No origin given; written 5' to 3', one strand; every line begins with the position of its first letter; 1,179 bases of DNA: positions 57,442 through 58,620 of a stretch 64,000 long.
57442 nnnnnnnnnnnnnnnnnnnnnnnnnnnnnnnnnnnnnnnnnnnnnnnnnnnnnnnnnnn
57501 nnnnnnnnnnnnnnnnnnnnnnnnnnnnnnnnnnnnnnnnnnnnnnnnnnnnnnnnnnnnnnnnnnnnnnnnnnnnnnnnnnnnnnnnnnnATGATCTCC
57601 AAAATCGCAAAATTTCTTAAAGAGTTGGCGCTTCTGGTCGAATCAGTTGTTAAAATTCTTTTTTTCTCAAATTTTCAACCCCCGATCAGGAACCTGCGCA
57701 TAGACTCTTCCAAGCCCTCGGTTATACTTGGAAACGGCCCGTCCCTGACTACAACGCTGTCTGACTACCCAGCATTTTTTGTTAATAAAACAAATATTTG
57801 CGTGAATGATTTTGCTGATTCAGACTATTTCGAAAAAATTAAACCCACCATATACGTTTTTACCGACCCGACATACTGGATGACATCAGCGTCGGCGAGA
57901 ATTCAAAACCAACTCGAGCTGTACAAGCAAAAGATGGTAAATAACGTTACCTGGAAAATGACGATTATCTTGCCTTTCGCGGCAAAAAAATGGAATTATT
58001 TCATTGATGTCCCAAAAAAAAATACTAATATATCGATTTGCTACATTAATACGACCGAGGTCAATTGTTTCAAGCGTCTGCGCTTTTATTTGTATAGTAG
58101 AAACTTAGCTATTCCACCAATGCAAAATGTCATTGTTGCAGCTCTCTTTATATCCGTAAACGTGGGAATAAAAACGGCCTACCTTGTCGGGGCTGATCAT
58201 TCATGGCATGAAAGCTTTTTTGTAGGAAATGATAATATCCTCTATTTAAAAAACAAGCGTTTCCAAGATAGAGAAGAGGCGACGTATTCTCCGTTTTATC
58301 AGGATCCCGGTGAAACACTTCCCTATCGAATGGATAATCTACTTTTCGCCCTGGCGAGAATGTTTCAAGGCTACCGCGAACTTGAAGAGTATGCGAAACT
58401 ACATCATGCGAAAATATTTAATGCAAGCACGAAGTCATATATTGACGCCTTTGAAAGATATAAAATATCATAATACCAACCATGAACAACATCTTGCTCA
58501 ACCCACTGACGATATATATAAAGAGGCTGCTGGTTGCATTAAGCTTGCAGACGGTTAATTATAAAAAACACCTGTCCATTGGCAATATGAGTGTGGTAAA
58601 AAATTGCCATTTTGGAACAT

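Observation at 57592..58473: GT42/Maf (DUF115)-like transferase bearing the GNGPSL motif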

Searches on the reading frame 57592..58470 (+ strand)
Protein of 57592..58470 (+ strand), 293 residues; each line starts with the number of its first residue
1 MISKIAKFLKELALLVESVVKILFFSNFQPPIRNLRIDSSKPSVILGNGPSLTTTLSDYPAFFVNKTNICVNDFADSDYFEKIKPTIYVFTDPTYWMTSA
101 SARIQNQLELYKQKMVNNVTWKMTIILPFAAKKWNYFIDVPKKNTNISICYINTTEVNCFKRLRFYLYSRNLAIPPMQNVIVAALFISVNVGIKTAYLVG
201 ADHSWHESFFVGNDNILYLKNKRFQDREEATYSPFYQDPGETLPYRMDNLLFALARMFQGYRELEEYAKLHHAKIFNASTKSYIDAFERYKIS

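Call 4: search_protein_families(library=pfam, proteins=[window:57592-58470:+], max_evalue=10)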
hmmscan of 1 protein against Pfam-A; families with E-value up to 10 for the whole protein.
window:57592-58470:+ (293 aa): 1 family
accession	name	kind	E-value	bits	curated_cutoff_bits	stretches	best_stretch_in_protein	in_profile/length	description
PF01973.23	MptE-like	-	1.6e-05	25.2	34.6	1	29-206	12-169/171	6-hydroxymethylpterin diphosphokinase MptE-like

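Call 5: search_protein_families(library=ncbifam, proteins=[window:57592-58470:+], max_evalue=10)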
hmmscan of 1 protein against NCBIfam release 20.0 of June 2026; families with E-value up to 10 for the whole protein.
window:57592-58470:+ (293 aa): 0 families

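Call 6: search_solved_structures(query=window:57592-58470:+, max_evalue=10, show_alignments=3)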
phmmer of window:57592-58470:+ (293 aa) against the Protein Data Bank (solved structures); distinct sequences matched with E-value up to 10: 0.

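Call 10: find_homologous_proteins(query=window:57592-58470:+, max_evalue=0.001)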
Query window:57592-58470:+ (293 aa): 416 proteins with E <= 0.001 among 1115 candidates; the best 120 are listed.
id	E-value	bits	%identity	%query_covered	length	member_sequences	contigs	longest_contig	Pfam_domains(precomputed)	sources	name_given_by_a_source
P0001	2.1e-194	662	100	100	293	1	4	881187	PF01973.24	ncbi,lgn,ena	-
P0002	1.0e-137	476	76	92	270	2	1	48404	-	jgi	jgi:hypothetical protein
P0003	9.6e-133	460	67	100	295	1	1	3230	PF01973.24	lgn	-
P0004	1.2e-100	355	55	100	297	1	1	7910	PF01973.24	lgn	-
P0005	1.6e-95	338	53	97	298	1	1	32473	PF01973.24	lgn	-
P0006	9.5e-93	329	51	99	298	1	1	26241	-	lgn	-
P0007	3.8e-91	324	49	98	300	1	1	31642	PF01973.24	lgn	-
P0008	2.7e-90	321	50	96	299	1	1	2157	-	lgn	-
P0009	4.0e-90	320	51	95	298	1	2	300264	PF01973.24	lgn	-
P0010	1.1e-87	312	52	85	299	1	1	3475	-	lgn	-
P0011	4.7e-82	294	53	85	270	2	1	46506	PF01973.24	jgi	-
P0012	3.1e-79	285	47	96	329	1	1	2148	PF01973.24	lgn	-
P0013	3.2e-79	284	47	97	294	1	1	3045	PF01973.24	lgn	-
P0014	2.7e-78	281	46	99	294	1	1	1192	PF01973.24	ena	-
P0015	7.5e-78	280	46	100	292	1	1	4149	PF01973.24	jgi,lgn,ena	-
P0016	1.3e-76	276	45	100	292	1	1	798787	PF01973.24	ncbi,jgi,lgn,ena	ncbi:MAG: hypothetical protein WC536_01665 [Patescibacteria group bacterium]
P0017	1.9e-74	269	45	97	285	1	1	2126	PF01973.24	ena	-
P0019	1.8e-73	266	46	84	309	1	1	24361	PF01973.24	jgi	-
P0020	4.0e-72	261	43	100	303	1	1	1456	PF01973.24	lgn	-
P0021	4.2e-72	261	43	99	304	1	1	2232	PF01973.24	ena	-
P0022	2.1e-71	259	43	96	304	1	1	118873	PF01973.24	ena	-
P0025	1.2e-70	256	43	95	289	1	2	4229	PF01973.24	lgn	-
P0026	5.8e-70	254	48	86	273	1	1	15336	PF01973.24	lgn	-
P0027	1.1e-69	253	41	98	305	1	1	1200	PF01973.24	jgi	jgi:hypothetical protein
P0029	3.9e-68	248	42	97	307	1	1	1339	PF01973.24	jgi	jgi:hypothetical protein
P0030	1.3e-66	243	45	95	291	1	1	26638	PF01973.24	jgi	-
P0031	6.7e-66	241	44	89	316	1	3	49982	PF01973.24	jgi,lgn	jgi:hypothetical protein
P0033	1.6e-64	236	42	90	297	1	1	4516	PF01973.24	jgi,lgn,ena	-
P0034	1.5e-62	230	44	88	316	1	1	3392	PF01973.24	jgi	jgi:hypothetical protein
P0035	1.9e-62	229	41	94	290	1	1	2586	PF01973.24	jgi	jgi:hypothetical protein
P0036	1.5e-61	227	43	86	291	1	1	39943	PF01973.24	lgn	-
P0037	7.0e-61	224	42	91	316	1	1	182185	PF01973.24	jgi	jgi:hypothetical protein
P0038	4.3e-59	218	41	84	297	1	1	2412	PF01973.24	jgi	jgi:hypothetical protein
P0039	5.3e-59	218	43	85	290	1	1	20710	PF01973.24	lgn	-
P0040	1.4e-58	217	43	84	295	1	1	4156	PF01973.24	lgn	-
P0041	1.7e-58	217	38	97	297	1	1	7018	PF01973.24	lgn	-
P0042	2.1e-58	216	38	96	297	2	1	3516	PF01973.24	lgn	-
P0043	3.0e-57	212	41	91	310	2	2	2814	PF01973.24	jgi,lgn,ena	jgi:hypothetical protein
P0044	3.0e-57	212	42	89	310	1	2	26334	PF01973.24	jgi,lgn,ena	jgi:hypothetical protein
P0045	1.4e-56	210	42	88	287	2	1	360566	PF01973.24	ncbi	ncbi:6-hydroxymethylpterin diphosphokinase MptE-like protein [Geotalea toluenoxydans]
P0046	2.1e-56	210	40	88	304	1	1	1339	PF01973.24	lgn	-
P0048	8.8e-56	208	37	100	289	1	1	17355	PF01973.24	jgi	jgi:hypothetical protein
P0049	1.1e-55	207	44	84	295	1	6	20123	PF01973.24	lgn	-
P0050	5.3e-55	205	38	85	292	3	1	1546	PF01973.24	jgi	-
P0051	9.8e-55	204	39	89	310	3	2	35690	PF01973.24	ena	-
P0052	1.4e-54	204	37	98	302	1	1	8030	PF01973.24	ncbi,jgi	jgi:hypothetical protein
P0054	2.7e-54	203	40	85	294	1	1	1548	PF01973.24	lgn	-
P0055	2.7e-54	203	40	95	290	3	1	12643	PF01973.24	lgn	-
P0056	5.3e-54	202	41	84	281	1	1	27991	PF01973.24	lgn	-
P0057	7.9e-54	201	39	87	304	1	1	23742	PF01973.24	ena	-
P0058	2.6e-53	200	39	93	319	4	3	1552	PF01973.24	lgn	-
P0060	1.2e-51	194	39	84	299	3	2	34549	PF01973.24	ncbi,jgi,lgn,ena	jgi:hypothetical protein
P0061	1.9e-51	193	39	93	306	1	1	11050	PF01973.24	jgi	-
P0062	2.4e-51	193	36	96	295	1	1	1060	PF01973.24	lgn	-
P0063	2.5e-51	193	37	89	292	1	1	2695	PF01973.24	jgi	jgi:hypothetical protein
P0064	8.1e-51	191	36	100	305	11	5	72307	PF01973.24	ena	-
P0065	3.7e-50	189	37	99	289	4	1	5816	PF01973.24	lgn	-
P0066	3.8e-50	189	40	85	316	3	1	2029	PF01973.24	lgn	-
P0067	7.7e-50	188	37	95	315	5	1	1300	PF01973.24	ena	-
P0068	1.1e-49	188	38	91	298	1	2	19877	PF01973.24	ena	-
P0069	2.0e-49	187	39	94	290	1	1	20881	PF01973.24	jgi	jgi:hypothetical protein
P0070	2.8e-49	186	36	90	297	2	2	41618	PF01973.24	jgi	-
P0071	5.5e-49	185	36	98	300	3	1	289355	PF01973.24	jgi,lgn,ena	-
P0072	1.0e-48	184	37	93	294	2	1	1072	PF01973.24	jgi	jgi:hypothetical protein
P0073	1.3e-48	184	36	99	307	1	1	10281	PF01973.24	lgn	-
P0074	2.0e-48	183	35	97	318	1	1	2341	PF01973.24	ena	-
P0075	2.0e-48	183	36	98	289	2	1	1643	PF01973.24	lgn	-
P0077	4.6e-48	182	37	87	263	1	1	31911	PF01973.24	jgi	jgi:hypothetical protein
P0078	5.1e-48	182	35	98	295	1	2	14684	PF01973.24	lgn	-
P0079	5.7e-48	182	38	84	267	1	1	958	PF01973.24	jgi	jgi:hypothetical protein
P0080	9.2e-48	181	39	84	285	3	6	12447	PF01973.24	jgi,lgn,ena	-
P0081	1.3e-47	181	34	100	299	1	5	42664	PF01973.24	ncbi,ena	-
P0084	3.6e-47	179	37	84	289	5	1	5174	PF01973.24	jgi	-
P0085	3.9e-47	179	38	94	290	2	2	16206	PF01973.24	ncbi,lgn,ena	-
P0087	4.3e-47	179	36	84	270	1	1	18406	PF01973.24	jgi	jgi:hypothetical protein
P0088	4.8e-47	179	35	85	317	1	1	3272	PF01973.24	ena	-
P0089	5.6e-47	179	38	86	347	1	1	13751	PF01973.24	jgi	-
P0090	8.0e-47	178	35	94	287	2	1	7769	PF01973.24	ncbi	-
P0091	9.2e-47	178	36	98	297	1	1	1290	PF01973.24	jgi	jgi:hypothetical protein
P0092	9.5e-47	178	35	97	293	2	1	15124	PF01973.24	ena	-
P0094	1.8e-46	177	33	100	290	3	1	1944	PF01973.24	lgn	-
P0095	1.9e-46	177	37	98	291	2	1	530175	PF01973.24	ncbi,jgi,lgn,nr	ncbi:MAG: DUF115 domain-containing protein [Flavobacteriales bacterium]|nr:DUF115 domain-containing 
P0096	2.0e-46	177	35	97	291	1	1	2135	PF01973.24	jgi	jgi:hypothetical protein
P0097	2.7e-46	176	35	87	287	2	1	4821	PF01973.24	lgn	-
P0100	4.4e-46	176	34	100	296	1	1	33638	PF01973.24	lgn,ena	-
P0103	9.2e-46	175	34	96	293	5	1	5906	PF01973.24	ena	-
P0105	2.6e-45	173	37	85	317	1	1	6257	PF01973.24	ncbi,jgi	jgi:hypothetical protein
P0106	2.6e-45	173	38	85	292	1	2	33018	PF01973.24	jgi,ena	-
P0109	3.6e-45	173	35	87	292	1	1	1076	PF01973.24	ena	-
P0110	3.7e-45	173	39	71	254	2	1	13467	PF01973.24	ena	-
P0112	5.0e-45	172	36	100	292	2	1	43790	PF01973.24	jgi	jgi:hypothetical protein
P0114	5.7e-45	172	35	96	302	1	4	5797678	-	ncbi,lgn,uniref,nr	ncbi:hypothetical protein [Spirosoma montaniterrae]|uniref:DUF115 domain-containing protein n=1 Tax=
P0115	6.0e-45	172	37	87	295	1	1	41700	PF01973.24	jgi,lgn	jgi:hypothetical protein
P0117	8.9e-45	172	35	86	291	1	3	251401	PF01973.24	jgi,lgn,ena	-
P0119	9.7e-45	171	36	100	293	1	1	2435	PF01973.24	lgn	-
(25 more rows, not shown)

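Call 13: search_solved_structures(query=A1, max_evalue=10, show_alignments=4)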
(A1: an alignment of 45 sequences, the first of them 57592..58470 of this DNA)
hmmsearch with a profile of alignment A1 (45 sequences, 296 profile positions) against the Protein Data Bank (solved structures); distinct sequences matched with E-value up to 10: 3.
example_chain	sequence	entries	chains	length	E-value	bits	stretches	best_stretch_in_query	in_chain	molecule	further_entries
2p2v_A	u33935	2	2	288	0.005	19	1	32-203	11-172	Alpha-2,3-sialyltransferase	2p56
7e2c_A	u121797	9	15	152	0.59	12.2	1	113-204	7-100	TRAPP-associated protein TCA17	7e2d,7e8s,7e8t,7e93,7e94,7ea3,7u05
3pr6_A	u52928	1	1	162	0.65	12.1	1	113-204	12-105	TRAPP-associated protein TCA17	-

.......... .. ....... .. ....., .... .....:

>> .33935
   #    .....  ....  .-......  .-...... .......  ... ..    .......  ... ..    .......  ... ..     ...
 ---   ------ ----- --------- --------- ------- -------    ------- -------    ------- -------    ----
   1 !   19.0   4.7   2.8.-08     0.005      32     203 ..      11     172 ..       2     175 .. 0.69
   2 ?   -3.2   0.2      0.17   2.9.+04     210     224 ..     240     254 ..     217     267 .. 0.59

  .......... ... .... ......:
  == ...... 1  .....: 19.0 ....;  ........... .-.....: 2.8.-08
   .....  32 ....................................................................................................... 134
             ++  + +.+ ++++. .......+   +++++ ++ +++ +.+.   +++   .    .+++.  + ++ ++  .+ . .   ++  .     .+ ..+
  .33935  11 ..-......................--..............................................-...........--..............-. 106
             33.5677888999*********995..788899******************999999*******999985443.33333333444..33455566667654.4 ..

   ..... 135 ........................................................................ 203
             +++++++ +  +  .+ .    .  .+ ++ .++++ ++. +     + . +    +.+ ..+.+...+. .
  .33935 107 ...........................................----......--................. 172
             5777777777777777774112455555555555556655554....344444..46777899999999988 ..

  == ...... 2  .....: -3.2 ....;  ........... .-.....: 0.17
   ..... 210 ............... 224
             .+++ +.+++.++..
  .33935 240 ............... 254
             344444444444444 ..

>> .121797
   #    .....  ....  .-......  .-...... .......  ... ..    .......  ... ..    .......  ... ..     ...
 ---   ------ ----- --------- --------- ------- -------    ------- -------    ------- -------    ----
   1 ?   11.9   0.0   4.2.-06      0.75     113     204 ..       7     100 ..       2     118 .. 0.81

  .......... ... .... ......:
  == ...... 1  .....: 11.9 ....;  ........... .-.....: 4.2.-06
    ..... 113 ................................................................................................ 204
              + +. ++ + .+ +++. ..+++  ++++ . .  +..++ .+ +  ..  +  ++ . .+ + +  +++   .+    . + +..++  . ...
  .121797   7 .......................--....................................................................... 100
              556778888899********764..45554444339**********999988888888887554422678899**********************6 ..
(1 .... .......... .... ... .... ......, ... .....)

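Call 15: find_encoding_contigs(protein=P0001, flank=2000, max_places=4)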
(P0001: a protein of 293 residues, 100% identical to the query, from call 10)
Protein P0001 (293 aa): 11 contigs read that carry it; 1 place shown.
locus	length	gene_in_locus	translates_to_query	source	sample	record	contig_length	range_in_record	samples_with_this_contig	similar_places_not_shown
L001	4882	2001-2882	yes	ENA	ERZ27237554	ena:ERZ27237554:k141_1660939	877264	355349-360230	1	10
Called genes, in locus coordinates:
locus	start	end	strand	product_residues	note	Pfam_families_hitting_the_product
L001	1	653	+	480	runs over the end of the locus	-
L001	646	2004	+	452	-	-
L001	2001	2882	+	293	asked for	PF01973:MptE-like (faint)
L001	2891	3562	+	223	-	PF25084:LbH_EIF2B (faint), PF25087:GMPPB_C (faint), PF00132:Hexapep, PF14602:Hexapep_2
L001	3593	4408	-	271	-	PF00535:Glycos_transf_2, PF10111:Glyco_tranf_2_2 (weak), PF13641:Glyco_tranf_2_3 (weak)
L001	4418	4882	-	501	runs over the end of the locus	-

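Call 16: find_related_loci(query=A1, collection=genome_contigs, flank=10000)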
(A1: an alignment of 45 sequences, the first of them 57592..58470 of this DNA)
Query A1 (293 aa) in genome_contigs; peptide patterns used: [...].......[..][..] (x = any residue, [..] = any of these).
263 stretches matched a pattern; 260 encode a relative of the query (tblastn E <= 1e-3); the best 80 are kept; 80 distinct loci.
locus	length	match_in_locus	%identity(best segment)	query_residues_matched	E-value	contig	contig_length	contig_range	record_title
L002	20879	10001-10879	73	1-293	2e-149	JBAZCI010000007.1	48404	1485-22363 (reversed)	MAG: Patescibacteria group bacterium isolate SO_2017_GW1_133 NODE_3603_length_48404_cov_1.720426_OW334_2017, whole genom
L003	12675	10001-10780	41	32-289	2e-66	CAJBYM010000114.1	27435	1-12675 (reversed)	MAG: Candidatus Omnitrophica bacterium isolate Loc090907-5m_bin-489 genome assembly, contig: bin-489:114/139, whole geno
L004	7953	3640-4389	43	39-292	2e-64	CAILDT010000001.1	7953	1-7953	MAG: uncultured Bacteroidetes bacterium isolate LinL4_bin-1161 genome assembly, contig: bin-1161:001/994, whole genome s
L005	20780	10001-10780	41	35-292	4e-60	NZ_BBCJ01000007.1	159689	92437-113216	Geotalea toluenoxydans JCM 15764, whole genome shotgun sequence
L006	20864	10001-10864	38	3-291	4e-60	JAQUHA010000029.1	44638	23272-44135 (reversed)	MAG: Desulfuromonadaceae bacterium isolate STCSWMC_26 NODE_1624_length_44638_cov_32.342792_ST_CSWMC, whole genome shotgu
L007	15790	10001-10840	38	9-289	9e-59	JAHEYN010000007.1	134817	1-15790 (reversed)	MAG: Bacteroidetes bacterium isolate nzgw129 NODE_18_length_134818_cov_4.187124, whole genome shotgun sequence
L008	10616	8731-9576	38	5-292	3e-57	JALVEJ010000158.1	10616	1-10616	MAG: Flavobacteriales bacterium isolate 134-614_metabat2_scaf2bin.100 134-614_scaffold_3608_c1, whole genome shotgun seq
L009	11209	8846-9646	39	21-292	8e-57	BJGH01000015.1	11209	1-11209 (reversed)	Alphaproteobacteria bacterium LBMAG_Alphaproteobacteria_epi.bin2 DNA, sequence15, whole genome shotgun sequence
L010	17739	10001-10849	37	5-293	9e-57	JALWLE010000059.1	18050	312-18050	MAG: Flavobacteriales bacterium isolate M17_metabat2_scaf2bin.041 M17_NODE_2590_length_18050_cov_16.005189, whole genome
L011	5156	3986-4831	34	5-292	7e-55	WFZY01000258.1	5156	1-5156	MAG: Flavobacteriaceae bacterium isolate S143_36 k151_380824, whole genome shotgun sequence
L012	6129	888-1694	36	18-292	3e-54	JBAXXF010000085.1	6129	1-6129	MAG: bacterium isolate ELA732 MAG732_85, whole genome shotgun sequence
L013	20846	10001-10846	35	3-289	4e-54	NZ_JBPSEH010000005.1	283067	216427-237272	Melioribacter sp. OK-6-Me NODE_5_length_283067_cov_351.577109, whole genome shotgun sequence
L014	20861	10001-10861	36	1-292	9e-54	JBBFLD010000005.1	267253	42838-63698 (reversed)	MAG: Melioribacteraceae bacterium isolate Uz-U4-16 NODE_5_length_267253_cov_12.139182, whole genome shotgun sequence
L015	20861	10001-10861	35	2-293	2e-53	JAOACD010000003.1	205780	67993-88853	MAG: Melioribacter sp. isolate SKW195 k141_155796, whole genome shotgun sequence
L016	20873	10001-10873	45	2-293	3e-81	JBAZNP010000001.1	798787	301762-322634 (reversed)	MAG: Patescibacteria group bacterium isolate SO_2017_LW4_72 scaffold_15_c1_LW137-91_2017, whole genome shotgun sequence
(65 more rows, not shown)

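Call 19: predict_structure(alignment_id=A1)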
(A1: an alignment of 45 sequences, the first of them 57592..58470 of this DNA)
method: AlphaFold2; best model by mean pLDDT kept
length: 293 residues; sequences in the alignment: 45
mean_pLDDT: 95.1   pTM: 0.92
mean pLDDT of the five models: 95.1, 94.8, 94.3, 94.2, 94.1
residues with pLDDT >= 90: 267; 70-90: 26; 50-70: 0; < 50: 0
segments of 3 or more residues with pLDDT < 50: none
pLDDT, mean of each block of 10 residues (from residue 1): 96 97 92 91 96 95 98 95 98 95 96 98 97 97 98 96 97 95 98 98 88 95 79 92 94 95 98 98 96 94
secondary structure, 60 per line:
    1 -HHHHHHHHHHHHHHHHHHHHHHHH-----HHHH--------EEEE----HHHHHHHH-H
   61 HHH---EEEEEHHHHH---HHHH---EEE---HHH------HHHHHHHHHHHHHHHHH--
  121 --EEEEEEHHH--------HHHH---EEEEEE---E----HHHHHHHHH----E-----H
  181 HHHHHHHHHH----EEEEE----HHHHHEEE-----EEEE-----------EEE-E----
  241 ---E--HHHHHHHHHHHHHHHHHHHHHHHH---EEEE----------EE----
elements in order: H2-25 H31-34 E43-46 H51-58 H60-63 E67-71 H72-76 H80-83 E87-89 H102-118 E123-128 H140-143 E147-152 H161-169 H180-190 E195-199 H204-208 E209-211 E217-220 E232-234 H247-270 E274-277
